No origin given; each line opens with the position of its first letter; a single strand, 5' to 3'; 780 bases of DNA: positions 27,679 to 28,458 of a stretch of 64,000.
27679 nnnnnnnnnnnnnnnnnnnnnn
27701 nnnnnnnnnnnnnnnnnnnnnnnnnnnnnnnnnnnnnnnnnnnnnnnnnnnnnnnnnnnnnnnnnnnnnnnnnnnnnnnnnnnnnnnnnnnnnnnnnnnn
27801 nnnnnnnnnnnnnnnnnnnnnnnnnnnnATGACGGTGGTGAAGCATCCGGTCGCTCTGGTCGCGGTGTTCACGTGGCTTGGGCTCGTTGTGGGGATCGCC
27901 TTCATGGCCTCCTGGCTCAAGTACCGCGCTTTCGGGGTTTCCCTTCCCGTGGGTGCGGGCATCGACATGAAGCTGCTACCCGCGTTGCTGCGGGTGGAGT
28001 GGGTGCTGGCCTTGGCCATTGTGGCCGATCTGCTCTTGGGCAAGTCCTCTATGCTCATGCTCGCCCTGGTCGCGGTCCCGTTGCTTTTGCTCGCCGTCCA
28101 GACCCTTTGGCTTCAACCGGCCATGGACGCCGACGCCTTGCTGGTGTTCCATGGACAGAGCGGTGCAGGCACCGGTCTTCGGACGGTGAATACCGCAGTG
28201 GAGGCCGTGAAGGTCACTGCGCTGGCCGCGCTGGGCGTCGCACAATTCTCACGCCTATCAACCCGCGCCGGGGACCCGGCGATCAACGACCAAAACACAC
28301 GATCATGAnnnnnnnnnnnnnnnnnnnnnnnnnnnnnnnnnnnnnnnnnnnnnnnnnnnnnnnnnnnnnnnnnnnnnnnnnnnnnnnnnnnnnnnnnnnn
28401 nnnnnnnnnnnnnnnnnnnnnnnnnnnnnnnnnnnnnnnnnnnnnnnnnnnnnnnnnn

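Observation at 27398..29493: Translationally coupled trHb(III) - membrane protein - RIC - hemerythrin cassette (putative NO/oxidative-stress module)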

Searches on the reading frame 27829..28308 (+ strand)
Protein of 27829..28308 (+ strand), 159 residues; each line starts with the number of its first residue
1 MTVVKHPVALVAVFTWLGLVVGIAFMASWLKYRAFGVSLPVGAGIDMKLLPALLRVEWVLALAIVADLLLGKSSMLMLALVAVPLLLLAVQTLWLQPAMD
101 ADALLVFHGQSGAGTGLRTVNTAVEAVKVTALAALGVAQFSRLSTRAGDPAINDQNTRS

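Call 3: search_protein_families(library=pfam, proteins=[window:27829-28308:+], max_evalue=0.01)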
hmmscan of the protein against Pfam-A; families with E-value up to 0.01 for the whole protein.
window:27829-28308:+ (159 aa): 0 families

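Call 4: search_protein_families(library=ncbifam, proteins=[window:27829-28308:+], max_evalue=0.01)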
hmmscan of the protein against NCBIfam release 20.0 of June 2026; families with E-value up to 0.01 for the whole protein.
window:27829-28308:+ (159 aa): 0 families

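Call 6: find_homologous_proteins(query=window:27829-28308:+)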
Query window:27829-28308:+ (159 aa): 22 proteins with E <= 0.001 among 3856 candidates.
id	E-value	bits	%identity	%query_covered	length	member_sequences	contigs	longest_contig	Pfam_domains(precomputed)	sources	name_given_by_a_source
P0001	5.5e-91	320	100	100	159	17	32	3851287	-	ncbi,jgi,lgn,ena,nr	ncbi:MAG: hypothetical protein IPH00_02805 [Flavobacteriales bacterium]|nr:hypothetical protein [Fla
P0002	2.6e-78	279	85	100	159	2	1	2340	-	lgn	-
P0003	1.7e-77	276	83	100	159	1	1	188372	-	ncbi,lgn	-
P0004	3.0e-75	269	81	100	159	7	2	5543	-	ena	-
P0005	1.6e-74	267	82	100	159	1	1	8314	-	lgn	-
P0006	7.3e-66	238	74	98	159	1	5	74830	-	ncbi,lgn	-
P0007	1.4e-61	225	70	100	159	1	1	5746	-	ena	-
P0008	2.4e-58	214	68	100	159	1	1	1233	-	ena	-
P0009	6.2e-58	213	65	100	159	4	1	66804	-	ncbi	ncbi:MAG: hypothetical protein ACOH13_05230 [Flavobacteriales bacterium]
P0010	5.2e-56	206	64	100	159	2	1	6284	-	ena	-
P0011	4.8e-54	200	62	100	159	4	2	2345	-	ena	-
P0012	1.4e-51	192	62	95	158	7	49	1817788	-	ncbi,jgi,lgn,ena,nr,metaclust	ncbi:MAG: hypothetical protein LKM36_01600 [Flavobacteriales bacterium]|jgi:hypothetical protein|nr:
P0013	1.8e-50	189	60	100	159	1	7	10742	-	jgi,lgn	jgi:hypothetical protein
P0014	2.3e-50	188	75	77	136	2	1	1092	-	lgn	-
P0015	2.1e-48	182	59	100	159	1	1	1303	-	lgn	-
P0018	5.3e-26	109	47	89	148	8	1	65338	-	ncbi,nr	ncbi:MAG: hypothetical protein IPL27_17560 [Lewinellaceae bacterium]|nr:hypothetical protein [Lewine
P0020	1.1e-19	89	37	87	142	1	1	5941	-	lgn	-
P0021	4.9e-9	54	28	95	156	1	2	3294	-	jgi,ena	-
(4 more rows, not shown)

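Call 8: find_encoding_contigs(protein=P0018, flank=6000, max_places=3)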
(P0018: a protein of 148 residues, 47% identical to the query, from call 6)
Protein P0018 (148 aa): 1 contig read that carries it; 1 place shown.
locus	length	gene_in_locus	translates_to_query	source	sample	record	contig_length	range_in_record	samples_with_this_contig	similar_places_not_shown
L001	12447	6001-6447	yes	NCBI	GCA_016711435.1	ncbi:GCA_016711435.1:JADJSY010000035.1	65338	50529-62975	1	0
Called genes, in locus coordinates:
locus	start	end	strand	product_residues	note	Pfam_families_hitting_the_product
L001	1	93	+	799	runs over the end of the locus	PF22085:NorB_cytochrome_c-like, PF00115:COX1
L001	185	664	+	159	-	-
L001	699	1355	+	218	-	-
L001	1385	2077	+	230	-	PF01569:PAP2 (weak), PF22778:VCPO_2nd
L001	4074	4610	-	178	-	PF01812:5-FTHF_cyc-lig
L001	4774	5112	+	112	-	-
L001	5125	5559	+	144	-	PF02082:Rrf2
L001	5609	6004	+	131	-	PF01152:Bac_globin (weak)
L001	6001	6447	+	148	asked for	-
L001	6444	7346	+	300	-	PF03301:Trp_dioxygenase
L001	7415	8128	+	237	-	PF04405:ScdA_N, PF01814:Hemerythrin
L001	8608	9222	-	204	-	PF01047:MarR, PF12802:MarR_2, PF13463:HTH_27 (weak)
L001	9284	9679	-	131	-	PF09630:DUF2024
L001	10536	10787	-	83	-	PF03626:COX4_pro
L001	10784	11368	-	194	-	PF00510:COX3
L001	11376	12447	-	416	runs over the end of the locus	-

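Call 10: find_encoding_contigs(protein=P0021, flank=6000, max_places=3)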
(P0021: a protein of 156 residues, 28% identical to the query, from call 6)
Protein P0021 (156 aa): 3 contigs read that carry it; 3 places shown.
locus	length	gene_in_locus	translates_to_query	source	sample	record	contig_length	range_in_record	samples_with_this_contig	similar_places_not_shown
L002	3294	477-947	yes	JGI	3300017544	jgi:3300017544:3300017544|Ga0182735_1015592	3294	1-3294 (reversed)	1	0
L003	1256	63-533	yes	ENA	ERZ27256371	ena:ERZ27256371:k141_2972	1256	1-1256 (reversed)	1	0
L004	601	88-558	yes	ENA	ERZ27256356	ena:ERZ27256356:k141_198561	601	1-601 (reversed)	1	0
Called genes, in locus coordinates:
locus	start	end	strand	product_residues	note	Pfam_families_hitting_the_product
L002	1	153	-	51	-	?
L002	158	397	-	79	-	-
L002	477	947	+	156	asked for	-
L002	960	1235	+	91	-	PF10006:DUF2249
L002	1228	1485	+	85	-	-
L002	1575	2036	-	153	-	PF00127:Copper-bind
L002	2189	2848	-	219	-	PF01786:AOX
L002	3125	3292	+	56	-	?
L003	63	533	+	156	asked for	-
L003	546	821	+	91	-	PF10006:DUF2249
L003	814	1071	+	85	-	-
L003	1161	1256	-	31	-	?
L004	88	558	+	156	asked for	-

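Call 11: find_encoding_contigs(protein=P0020, flank=6000, max_places=3)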
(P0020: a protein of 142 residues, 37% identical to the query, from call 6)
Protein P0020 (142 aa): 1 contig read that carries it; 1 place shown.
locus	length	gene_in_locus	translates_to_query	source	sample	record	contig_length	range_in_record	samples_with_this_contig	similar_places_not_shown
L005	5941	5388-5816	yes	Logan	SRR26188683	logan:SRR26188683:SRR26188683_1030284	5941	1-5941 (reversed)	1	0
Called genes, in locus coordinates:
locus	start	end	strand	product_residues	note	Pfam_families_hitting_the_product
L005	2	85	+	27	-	?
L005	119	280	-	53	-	PF03597:FixS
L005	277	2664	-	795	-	PF12156:ATPase-cat_bd, PF00122:E1-E2_ATPase, PF00702:Hydrolase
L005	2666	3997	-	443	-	PF04055:Radical_SAM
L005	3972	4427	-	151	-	PF00389:2-Hacid_dh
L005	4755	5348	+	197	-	PF13628:DUF4142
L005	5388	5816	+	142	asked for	-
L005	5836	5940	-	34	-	?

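Call 16: find_encoding_contigs(protein=P0012, flank=6000, max_places=2)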
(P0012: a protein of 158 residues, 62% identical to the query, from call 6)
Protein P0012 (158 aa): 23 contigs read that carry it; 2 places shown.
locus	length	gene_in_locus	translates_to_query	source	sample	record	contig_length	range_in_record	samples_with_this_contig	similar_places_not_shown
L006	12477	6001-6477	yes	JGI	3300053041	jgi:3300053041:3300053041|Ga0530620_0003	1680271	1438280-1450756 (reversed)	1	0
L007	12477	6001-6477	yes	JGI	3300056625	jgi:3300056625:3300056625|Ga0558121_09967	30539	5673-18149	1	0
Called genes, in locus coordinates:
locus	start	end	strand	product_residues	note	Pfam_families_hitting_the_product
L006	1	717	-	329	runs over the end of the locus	PF04055:Radical_SAM, PF13353:Fer4_12 (weak), PF06463:Mob_synth_C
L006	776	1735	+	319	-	-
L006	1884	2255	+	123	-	-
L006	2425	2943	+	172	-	PF18962:Por_Secre_tail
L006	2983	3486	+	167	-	PF00583:Acetyltransf_1, PF13673:Acetyltransf_10, PF13508:Acetyltransf_7, PF14542:Acetyltransf_CG (weak)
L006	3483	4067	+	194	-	PF03352:Adenine_glyco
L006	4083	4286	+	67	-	-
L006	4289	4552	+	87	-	-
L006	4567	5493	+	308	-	PF02634:FdhD-NarQ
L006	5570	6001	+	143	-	-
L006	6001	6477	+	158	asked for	-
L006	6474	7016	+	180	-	PF04405:ScdA_N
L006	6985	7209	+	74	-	PF01814:Hemerythrin (weak)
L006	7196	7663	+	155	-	PF01814:Hemerythrin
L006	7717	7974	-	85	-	PF06421:LepA_C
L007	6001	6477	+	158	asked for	-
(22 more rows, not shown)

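Call 17: find_encoding_contigs(protein=P0009, flank=6000, max_places=2)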
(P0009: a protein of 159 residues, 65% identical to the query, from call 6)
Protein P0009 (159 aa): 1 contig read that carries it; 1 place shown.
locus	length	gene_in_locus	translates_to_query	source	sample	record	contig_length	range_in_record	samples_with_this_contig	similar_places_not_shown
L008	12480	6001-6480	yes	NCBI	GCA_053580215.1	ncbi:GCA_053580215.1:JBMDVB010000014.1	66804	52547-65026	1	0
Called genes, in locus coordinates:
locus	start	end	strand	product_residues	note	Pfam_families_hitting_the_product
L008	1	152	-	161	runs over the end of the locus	PF04542:Sigma70_r2, PF08281:Sigma70_r4_2, PF04545:Sigma70_r4 (weak)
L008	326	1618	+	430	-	PF18962:Por_Secre_tail (faint)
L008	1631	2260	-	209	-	PF13505:OMP_b-brl, PF13568:OMP_b-brl_2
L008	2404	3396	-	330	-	PF04055:Radical_SAM, PF13353:Fer4_12 (weak), PF06463:Mob_synth_C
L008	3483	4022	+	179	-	PF08212:Lipocalin_2, PF00061:Lipocalin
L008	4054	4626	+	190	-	PF03352:Adenine_glyco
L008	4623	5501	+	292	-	PF02634:FdhD-NarQ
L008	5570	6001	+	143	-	PF01152:Bac_globin (weak)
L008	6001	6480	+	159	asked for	-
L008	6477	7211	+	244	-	PF04405:ScdA_N, PF01814:Hemerythrin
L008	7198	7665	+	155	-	PF01814:Hemerythrin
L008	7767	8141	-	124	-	PF00127:Copper-bind (faint)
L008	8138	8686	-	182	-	PF13628:DUF4142, PF03713:DUF305 (faint)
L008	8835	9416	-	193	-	PF13628:DUF4142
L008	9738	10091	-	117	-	PF01927:Mut7-C (weak), PF18480:DUF5615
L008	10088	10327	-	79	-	PF04255:DUF433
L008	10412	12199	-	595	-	PF00009:GTP_EFTU, PF03144:GTP_EFTU_D2, PF00679:EFG_C, PF06421:LepA_C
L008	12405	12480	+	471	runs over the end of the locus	PF06119:NIDO, PF18962:Por_Secre_tail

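Call 18: find_encoding_contigs(protein=P0006, flank=6000, max_places=2)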
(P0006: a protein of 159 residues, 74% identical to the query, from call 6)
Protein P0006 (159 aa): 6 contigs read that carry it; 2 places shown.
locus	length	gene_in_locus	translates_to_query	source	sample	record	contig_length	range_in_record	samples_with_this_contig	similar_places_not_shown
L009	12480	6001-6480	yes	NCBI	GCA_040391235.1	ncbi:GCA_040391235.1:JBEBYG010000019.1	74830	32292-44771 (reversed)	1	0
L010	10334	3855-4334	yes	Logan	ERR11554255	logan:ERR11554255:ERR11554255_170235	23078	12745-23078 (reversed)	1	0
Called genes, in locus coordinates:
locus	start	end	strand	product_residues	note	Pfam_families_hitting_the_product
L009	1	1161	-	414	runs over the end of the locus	PF18911:PKD_4, PF00801:PKD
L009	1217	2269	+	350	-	-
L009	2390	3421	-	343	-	PF04055:Radical_SAM, PF13353:Fer4_12 (weak), PF06463:Mob_synth_C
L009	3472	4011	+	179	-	PF08212:Lipocalin_2, PF00061:Lipocalin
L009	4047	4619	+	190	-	PF03352:Adenine_glyco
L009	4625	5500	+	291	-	PF02634:FdhD-NarQ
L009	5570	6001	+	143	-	PF01152:Bac_globin (weak)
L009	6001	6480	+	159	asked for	-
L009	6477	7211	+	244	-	PF04405:ScdA_N, PF01814:Hemerythrin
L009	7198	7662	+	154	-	PF01814:Hemerythrin (weak)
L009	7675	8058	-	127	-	-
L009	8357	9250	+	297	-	PF00892:EamA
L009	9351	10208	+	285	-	PF03755:YicC-like_N, PF08340:YicC-like_C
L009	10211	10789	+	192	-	PF00625:Guanylate_kin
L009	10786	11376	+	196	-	PF01467:CTP_transf_like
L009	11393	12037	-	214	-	PF00485:PRK, PF13238:AAA_18 (faint)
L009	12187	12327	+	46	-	-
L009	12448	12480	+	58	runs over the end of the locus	-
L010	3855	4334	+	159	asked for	-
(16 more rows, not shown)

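Call 19: search_protein_representatives(alignment_id=A1)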
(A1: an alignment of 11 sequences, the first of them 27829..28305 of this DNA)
Query: 11 sequences, 151 profile positions. Proteins with E-value up to 0.001 (for the whole library): 2002; up to 1e-10: 1349; up to 1e-30: 99. The best 150 are listed.
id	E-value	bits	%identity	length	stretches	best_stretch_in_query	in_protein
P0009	2.5e-63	228.8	-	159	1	1-150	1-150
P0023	3.0e-48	179.9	-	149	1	1-143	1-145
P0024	8.9e-47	175.1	-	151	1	2-142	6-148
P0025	1.7e-46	174.2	-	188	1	5-146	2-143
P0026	3.9e-46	173.0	-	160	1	3-148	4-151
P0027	9.0e-43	162.1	-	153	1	5-148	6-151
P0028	2.2e-40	154.3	-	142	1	6-140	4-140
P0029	3.7e-40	153.6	-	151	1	4-145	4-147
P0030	5.5e-40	153.0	-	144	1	8-142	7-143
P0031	1.5e-38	148.4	-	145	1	5-144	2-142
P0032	1.2e-37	145.4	-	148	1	4-142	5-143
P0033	1.7e-37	145.0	-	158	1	9-145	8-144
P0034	2.3e-37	144.5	-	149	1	1-145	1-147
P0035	7.0e-37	142.9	-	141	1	2-139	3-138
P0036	2.3e-36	141.3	-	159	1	10-143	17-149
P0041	7.8e-36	139.6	-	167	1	11-144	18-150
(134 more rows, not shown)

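Call 21: search_protein_families(library=pfam, alignment_id=A2, max_evalue=1)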
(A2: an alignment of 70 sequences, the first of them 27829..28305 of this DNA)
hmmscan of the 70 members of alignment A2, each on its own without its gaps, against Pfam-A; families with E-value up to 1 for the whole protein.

A. member 1, window:27829-28305:+ (159 aa): 0 families

B. families by the number of members that match (of 70 scanned): 36 families (the first 25 are shown)
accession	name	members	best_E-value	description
PF13664.11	DUF4149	27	8.6e-07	Domain of unknown function (DUF4149)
PF20226.3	DUF6585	4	0.0026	Family of unknown function (DUF6585)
PF04341.17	DUF485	4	0.017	Protein of unknown function, DUF485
PF19529.4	DUF6057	3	0.18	Family of unknown function (DUF6057)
PF11317.13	DUF3119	2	0.0024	Protein of unknown function (DUF3119)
PF00032.22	Cytochrom_B_C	2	0.072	Cytochrome b(C-terminal)/b6/petD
PF07698.17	7TM-7TMR_HD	2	0.084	7TM receptor with intracellular HD hydrolase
PF11241.13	DUF3043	2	0.14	Protein of unknown function (DUF3043)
PF13493.11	DUF4118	1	0.0011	Domain of unknown function (DUF4118)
PF03840.19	SecG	1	0.0019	Preprotein translocase SecG subunit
PF11587.13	Prion_bPrPp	1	0.0094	Major prion protein bPrPp - N terminal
PF04070.17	DUF378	1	0.011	Domain of unknown function (DUF378)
PF06912.16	DUF1275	1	0.014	Protein of unknown function (DUF1275)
PF08592.16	Anthrone_oxy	1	0.015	Anthrone oxygenase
PF20337.3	DUF6632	1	0.02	Family of unknown function (DUF6632)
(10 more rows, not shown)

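Call 22: search_protein_families(library=ncbifam, alignment_id=A2, max_evalue=1)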
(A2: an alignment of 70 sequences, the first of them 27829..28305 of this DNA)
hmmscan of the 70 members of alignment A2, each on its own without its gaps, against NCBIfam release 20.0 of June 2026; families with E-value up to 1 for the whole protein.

A. member 1, window:27829-28305:+ (159 aa): 0 families

B. families by the number of members that match (of 70 scanned): 18 families
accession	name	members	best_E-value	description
NF042915.1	MAB_1171c_fam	6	0.00092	MAB_1171c family putative transporter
NF008556.0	PRK11492.1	1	0.0083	hydrogenase 4 membrane subunit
NF009609.0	PRK13106.1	1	0.01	prenyltransferase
TIGR00810.1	secG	1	0.01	preprotein translocase subunit SecG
NF001323.0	PRK00259.1-1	1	0.015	septation protein A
NF033469.1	SMR_qac_bcrB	1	0.033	quaternary ammonium compound efflux SMR transporter BcrB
TIGR01183.1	ntrB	1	0.056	nitrate ABC transporter permease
NF010616.0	PRK14013.2-2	1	0.073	hypothetical protein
NF004374.0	PRK05740.1-5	1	0.077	preprotein translocase subunit SecE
NF004927.0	PRK06286.1-2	1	0.084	putative monovalent cation/H+ antiporter subunit G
NF007007.0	PRK09470.1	1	0.09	envelope stress sensor histidine kinase CpxA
NF041581.1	SosA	1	0.16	DNA damage-induced cell division inhibitor SosA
NF045516.2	SepX_GlpR_1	1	0.31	divisome protein SepX/GlpR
NF045996.1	MAG0920_fam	1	0.32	MAG0920 family protein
TIGR01625.1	YidE_YbjL_dupl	1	0.37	AspT/YidE/YbjL antiporter duplication domain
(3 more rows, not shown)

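Call 23: find_related_loci(query=A2, collection=genome_contigs, flank=6000)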
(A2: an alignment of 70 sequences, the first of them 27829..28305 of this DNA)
Query A2 (159 aa) in genome_contigs; peptide patterns used: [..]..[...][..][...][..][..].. (x = any residue, [..] = any of these).
600 stretches matched a pattern (row limit reached: there are more); 519 encode a relative of the query (tblastn E <= 1e-3); the best 80 are kept; 80 distinct loci.
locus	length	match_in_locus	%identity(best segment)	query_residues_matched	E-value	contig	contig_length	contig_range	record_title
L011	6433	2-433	48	4-149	9e-37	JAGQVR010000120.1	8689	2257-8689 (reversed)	MAG: Flavobacteriales bacterium isolate HKST-UBA109 NODE_121_length_8689_cov_5.252322, whole genome shotgun sequence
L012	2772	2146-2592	43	1-147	6e-32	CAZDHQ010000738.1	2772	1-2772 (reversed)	MAG TPA_asm: uncultured Ferruginibacter sp. isolate binchicken_co322_65 genome assembly, contig: NODE_35918_length_2772_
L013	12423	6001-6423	43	4-142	2e-29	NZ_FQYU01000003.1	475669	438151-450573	Pseudozobellia thermophila strain DSM 19858, whole genome shotgun sequence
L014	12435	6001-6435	37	1-143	2e-29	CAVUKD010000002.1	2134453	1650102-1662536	MAG: uncultured Cryomorphaceae bacterium isolate MFD01721.bin.1.2 genome assembly, contig: contig_14028, whole genome sh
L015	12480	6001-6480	38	1-155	3e-29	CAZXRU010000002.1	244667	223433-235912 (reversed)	MAG TPA_asm: uncultured Fluviicola sp. isolate SRP220891_co3_295 genome assembly, contig: NODE_4_length_244667_cov_8.961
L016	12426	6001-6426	41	2-141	8e-29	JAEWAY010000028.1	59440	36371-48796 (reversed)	MAG: Bacteroidetes bacterium isolate OH_PBB_231 k127_1884002, whole genome shotgun sequence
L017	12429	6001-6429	40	2-142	7e-29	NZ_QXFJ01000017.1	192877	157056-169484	Flagellimonas aequoris strain NH166 258, whole genome shotgun sequence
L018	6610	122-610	38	1-159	6e-29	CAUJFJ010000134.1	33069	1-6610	MAG: Bacteroidota bacterium isolate KLAP29 genome assembly, contig: KLAP29_228184, whole genome shotgun sequence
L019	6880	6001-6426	44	2-141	3e-28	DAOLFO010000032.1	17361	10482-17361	MAG TPA_asm: Chitinophagaceae bacterium isolate AMR_MDS_0208 NODE_550_length_17361_cov_4.209349, whole genome shotgun se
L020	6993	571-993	47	1-141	2e-28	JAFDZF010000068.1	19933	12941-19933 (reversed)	MAG: Bacteroidetes bacterium isolate SZAS-76 CK_MAG-21__68__length-19933, whole genome shotgun sequence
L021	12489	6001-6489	37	1-159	1e-27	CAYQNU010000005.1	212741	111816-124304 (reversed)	MAG TPA_asm: uncultured Flavobacteriales bacterium isolate SRP329715_co2_57 genome assembly, contig: NODE_91_length_2127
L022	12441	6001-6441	37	1-145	2e-27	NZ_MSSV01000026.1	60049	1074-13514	Algoriphagus ratkowskyi strain DSM 22686 contig26, whole genome shotgun sequence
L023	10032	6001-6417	37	4-140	3e-27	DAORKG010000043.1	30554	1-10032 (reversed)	MAG TPA_asm: Bacteroidia bacterium isolate AMR_MDS_5531 NODE_344_length_30554_cov_16.261091, whole genome shotgun sequen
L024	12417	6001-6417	38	4-140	5e-27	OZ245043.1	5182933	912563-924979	MAG: Cyclobacteriaceae bacterium isolate afde4c7f-67ca-4935-9897-e5b89d632741 genome assembly, chromosome: 1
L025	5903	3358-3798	38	1-145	4e-27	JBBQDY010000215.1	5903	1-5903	MAG: Cytophagales bacterium isolate Co_metawrap_1135 Cmw_1135_k141_1359746_length_5903_cov_30.8386, whole genome shotgun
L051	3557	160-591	35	1-142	8e-23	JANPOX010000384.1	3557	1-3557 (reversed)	MAG: Bacteroidia bacterium isolate VAR_83_metabat_522 VAR_83_k141_6723347, whole genome shotgun sequence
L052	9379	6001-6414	45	2-137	6e-30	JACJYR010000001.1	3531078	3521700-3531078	MAG: Lewinellaceae bacterium isolate HK-STAS-BACT-43 HK-STAS-BACT-43_1, whole genome shotgun sequence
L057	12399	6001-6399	42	8-137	3e-22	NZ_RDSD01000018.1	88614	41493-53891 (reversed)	Proteiniphilum sp. X52 NODE_18_length_88614_cov_82.9521, whole genome shotgun sequence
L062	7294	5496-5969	36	1-154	1e-21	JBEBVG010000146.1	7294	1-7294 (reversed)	MAG: Sphingobacterium sp. isolate T2.bin.244 NODE_37598_length_7294_cov_14.384584, whole genome shotgun sequence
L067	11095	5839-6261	36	3-142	6e-21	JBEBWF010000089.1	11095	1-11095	MAG: Sphingobacterium sp. isolate T2.bin.28 NODE_21866_length_11095_cov_16.640670, whole genome shotgun sequence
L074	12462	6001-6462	33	4-155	1e-19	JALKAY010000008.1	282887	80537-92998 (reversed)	Flavobacteriaceae bacterium F08102 scaffold8_size282887, whole genome shotgun sequence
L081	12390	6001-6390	37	9-136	3e-19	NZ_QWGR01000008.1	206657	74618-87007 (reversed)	Maribellus luteus strain XSD2 XSD2_scaffold8, whole genome shotgun sequence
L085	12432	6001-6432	33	1-142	3e-18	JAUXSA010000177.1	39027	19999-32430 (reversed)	MAG: Bacteroidota bacterium isolate C12_metabat.bin.29 C12_k141_449846, whole genome shotgun sequence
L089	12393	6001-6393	39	8-138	9e-18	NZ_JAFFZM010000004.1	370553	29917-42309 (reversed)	Streptomyces smyrnaeus strain DSM 42105 4, whole genome shotgun sequence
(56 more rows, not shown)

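Call 30: search_protein_families(library=pfam, alignment_id=A3, max_evalue=0.001)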
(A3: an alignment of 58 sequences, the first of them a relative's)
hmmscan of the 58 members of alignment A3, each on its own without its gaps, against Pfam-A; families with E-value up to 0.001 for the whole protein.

A. member 1, L012:1352-1753:+ (134 aa): 0 families

B. families by the number of members that match (of 58 scanned): 16 families
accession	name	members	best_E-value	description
PF02082.26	Rrf2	24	2.2e-28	Iron-dependent Transcriptional regulator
PF03444.21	HrcA_DNA-bdg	5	2.1e-05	Winged helix-turn-helix transcription repressor, HrcA DNA-binding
PF09925.14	DUF2157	2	3.1e-06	Predicted membrane protein (DUF2157)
PF22085.1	NorB_cytochrome_c-like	1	2.4e-62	Nitric oxide reductase subunit B, cytochrome c-like domain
PF00115.25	COX1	1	7.7e-56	Cytochrome C and Quinol oxidase polypeptide I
PF01077.27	NIR_SIR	1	1.1e-46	Nitrite and sulphite reductase 4Fe-4S domain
PF00437.27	T2SSE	1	1.1e-32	Type II/IV secretion system protein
PF03460.22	NIR_SIR_ferr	1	1.9e-28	Nitrite/Sulfite reductase ferredoxin-like half domain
PF04055.27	Radical_SAM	1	8.1e-20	Radical SAM superfamily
PF00903.31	Glyoxalase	1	5.1e-12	Glyoxalase/Bleomycin resistance protein/Dioxygenase superfamily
PF18962.6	Por_Secre_tail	1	4.5e-09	Secretion system C-terminal sorting domain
PF13401.12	AAA_22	1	3.5e-05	AAA domain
PF01978.25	TrmB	1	8.2e-05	Sugar-specific transcriptional regulator TrmB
PF19581.5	Glyoxalase_7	1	0.00018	Glyoxalase superfamily protein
PF17957.7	Big_7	1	0.00032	Bacterial Ig domain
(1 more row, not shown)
